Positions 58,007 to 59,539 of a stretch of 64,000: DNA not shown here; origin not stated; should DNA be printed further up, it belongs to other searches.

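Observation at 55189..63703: Tandem array of five paralogous membrane-anchored surface proteins (PD40 beta-propellers, shared 4-Cys motif, one with a pilin N-terminus)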

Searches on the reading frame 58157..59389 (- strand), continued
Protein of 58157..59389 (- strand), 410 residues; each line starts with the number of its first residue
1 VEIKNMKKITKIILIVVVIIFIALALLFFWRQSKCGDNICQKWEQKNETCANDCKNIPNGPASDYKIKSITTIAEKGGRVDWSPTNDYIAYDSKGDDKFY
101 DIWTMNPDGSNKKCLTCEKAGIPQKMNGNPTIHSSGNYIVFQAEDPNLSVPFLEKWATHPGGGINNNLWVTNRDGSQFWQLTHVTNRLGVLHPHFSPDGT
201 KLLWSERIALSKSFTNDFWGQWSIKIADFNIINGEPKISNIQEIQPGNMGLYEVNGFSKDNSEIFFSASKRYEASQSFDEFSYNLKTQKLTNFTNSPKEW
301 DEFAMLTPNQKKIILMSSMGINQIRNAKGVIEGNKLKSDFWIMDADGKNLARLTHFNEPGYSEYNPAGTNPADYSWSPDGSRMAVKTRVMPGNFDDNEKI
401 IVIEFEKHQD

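Call 34: find_encoding_contigs(protein=P0007, flank=10000, max_places=3)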
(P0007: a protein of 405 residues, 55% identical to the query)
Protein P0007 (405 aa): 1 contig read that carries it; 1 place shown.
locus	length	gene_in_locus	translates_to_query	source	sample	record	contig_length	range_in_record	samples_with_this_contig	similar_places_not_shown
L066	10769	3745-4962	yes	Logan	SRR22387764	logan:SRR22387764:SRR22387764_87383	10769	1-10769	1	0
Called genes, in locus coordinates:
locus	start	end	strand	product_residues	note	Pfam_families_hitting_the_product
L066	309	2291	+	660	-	-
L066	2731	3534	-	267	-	PF01113:DapB_N, PF05173:DapB_C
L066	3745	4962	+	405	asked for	PF00930:DPPIV_N (faint), PF26549:Tricorn_N (faint), PF26550:Tricorn_2nd (faint), PF07676:PD40 (faint)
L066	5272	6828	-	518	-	PF01135:PCMT (weak), PF03848:TehB, PF05175:MTS (weak), PF13489:Methyltransf_23, PF13649:Methyltransf_25, PF13847:Methyltransf_31, PF08241:Methyltransf_11, PF08242:Methyltransf_12, +1 more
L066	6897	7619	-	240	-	-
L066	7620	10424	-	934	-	PF02384:N6_Mtase, PF20473:MmeI_Mtase, PF07669:Eco57I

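Call 46: predict_structure(alignment_id=A3)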
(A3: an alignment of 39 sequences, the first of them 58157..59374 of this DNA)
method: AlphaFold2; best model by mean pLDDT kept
length: 405 residues; sequences in the alignment: 39
mean_pLDDT: 90.7   pTM: 0.85
mean pLDDT of the five models: 90.7, 90.1, 89.8, 89.6, 88.4
residues with pLDDT >= 90: 295; 70-90: 84; 50-70: 26; < 50: 0
segments of 3 or more residues with pLDDT < 50: none
pLDDT, mean of each block of 10 residues (from residue 1): 84 94 71 73 76 72 97 96 96 95 98 95 96 97 87 80 97 97 95 98 83 84 98 98 90 97 83 92 94 92 95 94 89 96 94 95 96 96 87 95 70
secondary structure, 60 per line:
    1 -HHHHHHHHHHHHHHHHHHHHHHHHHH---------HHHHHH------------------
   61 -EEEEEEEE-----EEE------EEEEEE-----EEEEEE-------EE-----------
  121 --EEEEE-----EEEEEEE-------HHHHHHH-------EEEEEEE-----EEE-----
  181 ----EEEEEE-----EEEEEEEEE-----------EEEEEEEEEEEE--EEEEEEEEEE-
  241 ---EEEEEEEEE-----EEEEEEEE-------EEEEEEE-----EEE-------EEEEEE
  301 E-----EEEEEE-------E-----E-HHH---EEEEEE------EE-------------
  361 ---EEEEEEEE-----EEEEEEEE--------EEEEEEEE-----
elements in order: H2-27 H37-42 E62-69 E75-77 E84-89 E95-100 E123-127 E133-139 H147-153 E161-167 E173-175 E185-190 E196-204 E216-227 E230-239 E244-252 E258-265 E273-279 E285-287 E295-301 E307-312 E334-339 E364-371 E377-384 E393-400

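Call 68: search_solved_structures(query=A3, max_evalue=0.01)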
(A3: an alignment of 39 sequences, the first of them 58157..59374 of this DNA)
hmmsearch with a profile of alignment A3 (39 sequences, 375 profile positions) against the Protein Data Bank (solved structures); distinct sequences matched with E-value up to 0.01: 16.
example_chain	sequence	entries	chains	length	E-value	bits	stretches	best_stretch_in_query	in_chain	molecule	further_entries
7mx5_A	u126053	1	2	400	7.5e-14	54.4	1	224-290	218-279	Tol-Pal system protein TolB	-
2ojh_A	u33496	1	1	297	2.2e-10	43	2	225-291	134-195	Uncharacterized protein Atu1656/AGR_C_3050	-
4r40_A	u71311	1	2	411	5.6e-09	38.4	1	224-291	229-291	Protein TolB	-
4pwz_A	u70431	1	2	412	5.6e-09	38.4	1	207-291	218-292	Protein TolB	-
6pnv_A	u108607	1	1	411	5.7e-08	35.1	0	224-289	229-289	Tol-Pal system protein TolB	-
4jml_A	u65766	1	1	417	1.2e-07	34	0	159-289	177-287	Protein TolB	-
7nst_E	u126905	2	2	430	1.4e-07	33.7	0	159-289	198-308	Tol-Pal system protein TolB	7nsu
1crz_A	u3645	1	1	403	2.5e-07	32.9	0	224-289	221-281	TOLB PROTEIN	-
2w8b_B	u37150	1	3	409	2.7e-07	32.8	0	224-289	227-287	PROTEIN TOLB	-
2hqs_A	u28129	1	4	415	3e-07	32.7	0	224-289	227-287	Protein tolB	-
3iax_A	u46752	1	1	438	3.9e-07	32.3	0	224-289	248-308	Protein tolB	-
1c5k_A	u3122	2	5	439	4e-07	32.3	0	224-289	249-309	PROTEIN (TOLB PROTEIN) | PROTEIN TOLB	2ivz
2w8b_A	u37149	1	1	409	8e-07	31.3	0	224-289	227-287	PROTEIN TOLB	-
8wt1_A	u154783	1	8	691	1.1e-05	27.5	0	226-284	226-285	S9 family peptidase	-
3pe7_A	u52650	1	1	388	1.7e-05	26.9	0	219-283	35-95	Oligogalacturonate lyase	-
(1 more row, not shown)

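Call 72: find_encoding_contigs(protein=P0102, flank=8000, max_places=2)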
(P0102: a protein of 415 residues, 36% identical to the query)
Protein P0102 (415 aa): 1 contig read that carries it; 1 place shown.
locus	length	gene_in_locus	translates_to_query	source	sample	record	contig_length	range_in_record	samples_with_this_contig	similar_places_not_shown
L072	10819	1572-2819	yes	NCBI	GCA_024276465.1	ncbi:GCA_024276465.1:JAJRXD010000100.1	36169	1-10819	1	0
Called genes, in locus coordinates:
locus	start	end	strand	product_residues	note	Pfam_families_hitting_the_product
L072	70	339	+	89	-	-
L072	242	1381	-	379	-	PF26550:Tricorn_2nd (faint), PF26549:Tricorn_N (weak)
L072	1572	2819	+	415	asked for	PF07676:PD40 (faint), PF26549:Tricorn_N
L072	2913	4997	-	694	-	PF01663:Phosphodiest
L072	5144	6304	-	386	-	PF05977:MFS_3 (faint), PF07690:MFS_1, PF12832:MFS_1_like, PF00083:Sugar_tr, PF07690:MFS_1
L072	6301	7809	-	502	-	PF13347:MFS_2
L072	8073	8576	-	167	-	-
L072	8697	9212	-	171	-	-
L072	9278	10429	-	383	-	PF07676:PD40 (faint), PF26549:Tricorn_N (weak)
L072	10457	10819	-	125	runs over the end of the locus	PF12680:SnoaL_2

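Call 85: find_related_loci(query=A3, collection=metagenome_contigs, flank=7000)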
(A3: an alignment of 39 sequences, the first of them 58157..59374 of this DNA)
Query A3 (405 aa) in metagenome_contigs; peptide patterns used: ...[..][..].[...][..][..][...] (x = any residue, [..] = any of these).
310 stretches matched a pattern; 198 encode a relative of the query (tblastn E <= 1e-3); the best 80 are kept; 80 distinct loci.
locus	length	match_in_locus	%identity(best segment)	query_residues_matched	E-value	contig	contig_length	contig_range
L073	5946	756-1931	53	18-402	1e-138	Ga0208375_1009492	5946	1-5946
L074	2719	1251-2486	49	1-402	1e-134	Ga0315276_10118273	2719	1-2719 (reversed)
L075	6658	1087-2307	40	1-400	8e-94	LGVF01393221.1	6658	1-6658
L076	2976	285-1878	41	12-400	7e-94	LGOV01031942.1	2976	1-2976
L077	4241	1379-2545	39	6-404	5e-89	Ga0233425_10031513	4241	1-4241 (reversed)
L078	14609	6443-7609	38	2-401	8e-89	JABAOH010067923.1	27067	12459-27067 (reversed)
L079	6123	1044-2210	38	2-401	7e-89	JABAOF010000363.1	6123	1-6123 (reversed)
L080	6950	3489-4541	43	49-400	9e-88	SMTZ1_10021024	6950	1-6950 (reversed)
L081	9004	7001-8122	38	7-404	6e-88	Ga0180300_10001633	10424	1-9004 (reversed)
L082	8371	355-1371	44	57-401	5e-88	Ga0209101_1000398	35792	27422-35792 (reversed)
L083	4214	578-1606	44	65-403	1e-87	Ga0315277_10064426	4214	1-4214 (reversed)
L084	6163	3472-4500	44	65-403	2e-87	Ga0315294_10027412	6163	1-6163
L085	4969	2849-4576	43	14-403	7e-87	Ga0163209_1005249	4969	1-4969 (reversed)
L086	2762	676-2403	43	14-403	5e-89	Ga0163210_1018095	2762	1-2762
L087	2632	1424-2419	45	60-401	9e-89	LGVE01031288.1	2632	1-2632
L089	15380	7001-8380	40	1-400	7e-86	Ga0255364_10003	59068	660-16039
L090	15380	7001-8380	40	1-400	7e-86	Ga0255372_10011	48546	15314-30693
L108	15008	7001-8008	42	62-401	3e-78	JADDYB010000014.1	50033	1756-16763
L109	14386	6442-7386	41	56-380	1e-78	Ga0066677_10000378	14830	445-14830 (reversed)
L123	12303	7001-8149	38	3-401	3e-76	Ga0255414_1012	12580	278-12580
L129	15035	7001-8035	40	61-401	2e-75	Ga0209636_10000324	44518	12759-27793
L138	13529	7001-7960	38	48-380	2e-73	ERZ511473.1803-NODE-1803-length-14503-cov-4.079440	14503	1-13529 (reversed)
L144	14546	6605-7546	38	55-380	2e-72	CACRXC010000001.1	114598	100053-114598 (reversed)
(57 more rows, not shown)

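Call 94: find_encoding_contigs(protein=P0023, flank=10000, max_places=2)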
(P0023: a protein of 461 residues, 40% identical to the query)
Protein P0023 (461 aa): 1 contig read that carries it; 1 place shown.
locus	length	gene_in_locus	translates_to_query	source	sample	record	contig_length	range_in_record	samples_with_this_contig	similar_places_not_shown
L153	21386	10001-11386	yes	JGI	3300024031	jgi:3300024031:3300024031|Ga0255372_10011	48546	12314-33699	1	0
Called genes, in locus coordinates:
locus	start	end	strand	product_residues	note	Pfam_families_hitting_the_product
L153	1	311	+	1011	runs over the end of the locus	PF06439:3keto-disac_hyd (weak), PF14870:PSII_BNR (faint), PF25852:DUF6242_C (faint), PF02012:BNR (faint), PF13088:BNR_2 (faint), PF15902:Sortilin-Vps10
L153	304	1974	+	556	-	PF13620:CarboxypepD_reg (weak), PF22113:Mtrc-MtrF_II-IV_dom (faint)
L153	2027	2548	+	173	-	-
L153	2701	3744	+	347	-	-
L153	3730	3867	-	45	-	-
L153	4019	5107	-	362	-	PF01926:MMR_HSR1 (faint), PF06071:YchF-GTPase_C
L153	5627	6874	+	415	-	-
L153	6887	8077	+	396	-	PF26549:Tricorn_N (faint)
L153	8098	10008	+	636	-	-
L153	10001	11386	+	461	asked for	PF07648:Kazal_2 (weak), PF26549:Tricorn_N (faint)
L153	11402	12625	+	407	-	PF26550:Tricorn_2nd (faint), PF07676:PD40 (faint), PF26549:Tricorn_N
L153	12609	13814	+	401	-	PF25174:Beta-prop_THOC3 (faint), PF07676:PD40 (faint), PF26549:Tricorn_N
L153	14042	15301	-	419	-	PF00939:Na_sulph_symp, PF02040:ArsB, PF03600:CitMHS, PF00939:Na_sulph_symp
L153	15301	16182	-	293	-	PF00571:CBS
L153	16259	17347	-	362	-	-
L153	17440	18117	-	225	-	PF09335:VTT_dom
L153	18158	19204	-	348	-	PF01636:APH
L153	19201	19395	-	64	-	PF20020:DUF6431 (faint)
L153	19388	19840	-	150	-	PF00582:Usp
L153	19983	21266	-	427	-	PF02308:MgtC, PF13194:DUF4010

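Call 98: search_protein_families(library=pfam, proteins=[L144:2533-3459:+, L109:8339-11260:-, L144:3437-6088:+, L138:348-2120:+, L129:9605-11194:-, L109:11283-12359:-, L109:1602-3467:-, L108:4158-6722:+], max_evalue=0.00001)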
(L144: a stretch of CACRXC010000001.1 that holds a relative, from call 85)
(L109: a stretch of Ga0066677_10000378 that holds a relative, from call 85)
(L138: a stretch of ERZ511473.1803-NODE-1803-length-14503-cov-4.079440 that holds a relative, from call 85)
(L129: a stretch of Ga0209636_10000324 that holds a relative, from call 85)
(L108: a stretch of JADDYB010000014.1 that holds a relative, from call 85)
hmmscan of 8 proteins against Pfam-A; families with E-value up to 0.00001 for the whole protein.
L144:2533-3459:+ (308 aa): 3 families
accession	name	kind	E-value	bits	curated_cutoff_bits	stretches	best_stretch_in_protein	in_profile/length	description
PF00106.31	adh_short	-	6e-50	169.9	26.6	1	16-202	2-188/195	short chain dehydrogenase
PF13561.12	adh_short_C2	-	8.2e-33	114.4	27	1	24-202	6-182/236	Enoyl-(Acyl carrier protein) reductase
PF08659.16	KR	-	6.6e-17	62.4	22.6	1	15-178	1-164/180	KR domain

L109:8339-11260:- (973 aa): 0 families

L144:3437-6088:+ (883 aa): 3 families
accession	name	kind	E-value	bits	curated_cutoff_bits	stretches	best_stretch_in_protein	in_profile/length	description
PF00884.28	Sulfatase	-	5.6e-48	164.2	25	1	450-759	1-300/301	Sulfatase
PF16347.10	SGSH_C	-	9.5e-21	75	29.3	1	708-852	2-149/154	N-sulphoglucosamine sulphohydrolase, C-terminal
PF01663.27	Phosphodiest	-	5.7e-11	43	23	1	452-712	1-231/342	Type I phosphodiesterase / nucleotide pyrophosphatase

L138:348-2120:+ (590 aa): 1 family
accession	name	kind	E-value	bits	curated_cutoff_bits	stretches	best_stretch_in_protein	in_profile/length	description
PF01663.27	Phosphodiest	-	7.5e-40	138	23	1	60-489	1-339/342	Type I phosphodiesterase / nucleotide pyrophosphatase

L129:9605-11194:- (529 aa): 1 family
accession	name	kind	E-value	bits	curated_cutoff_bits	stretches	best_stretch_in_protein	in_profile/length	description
PF13231.12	PMT_2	-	4.2e-10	40.5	26.1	1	107-235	33-160/160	Dolichyl-phosphate-mannose-protein mannosyltransferase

L109:11283-12359:- (358 aa): 3 families
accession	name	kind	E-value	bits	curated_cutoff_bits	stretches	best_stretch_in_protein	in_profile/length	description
PF00561.26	Abhydrolase_1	-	7.2e-27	95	25.8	1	85-184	1-102/245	alpha/beta hydrolase fold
PF12697.13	Abhydrolase_6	-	2.3e-15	58.3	26.3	1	87-326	1-212/217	Alpha/beta hydrolase family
PF12146.15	Hydrolase_4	-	4.4e-10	39.7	27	1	88-186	8-111/239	Serine aminopeptidase, S33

L109:1602-3467:- (621 aa): 3 families
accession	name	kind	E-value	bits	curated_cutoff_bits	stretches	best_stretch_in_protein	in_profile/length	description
PF06722.18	EryCIII-like_C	-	2e-24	86.6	31.7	1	461-590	5-131/145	Erythromycin biosynthesis protein CIII-like, C-terminal domain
PF00201.24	UDPGT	-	1.3e-10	41.2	19.5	1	393-584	228-418/499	UDP-glucoronosyl and UDP-glucosyl transferase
PF04101.22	Glyco_tran_28_C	-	2.3e-08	34.7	22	1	468-581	31-151/166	Glycosyltransferase family 28 C-terminal domain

L108:4158-6722:+ (854 aa): 2 families
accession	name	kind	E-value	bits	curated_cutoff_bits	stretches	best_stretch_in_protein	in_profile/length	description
PF04055.27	Radical_SAM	-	2.8e-34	119.1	29.5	2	89-241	2-147/166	Radical SAM superfamily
PF13353.11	Fer4_12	-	3.2e-15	57.1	22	1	92-222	13-133/137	4Fe-4S single cluster domain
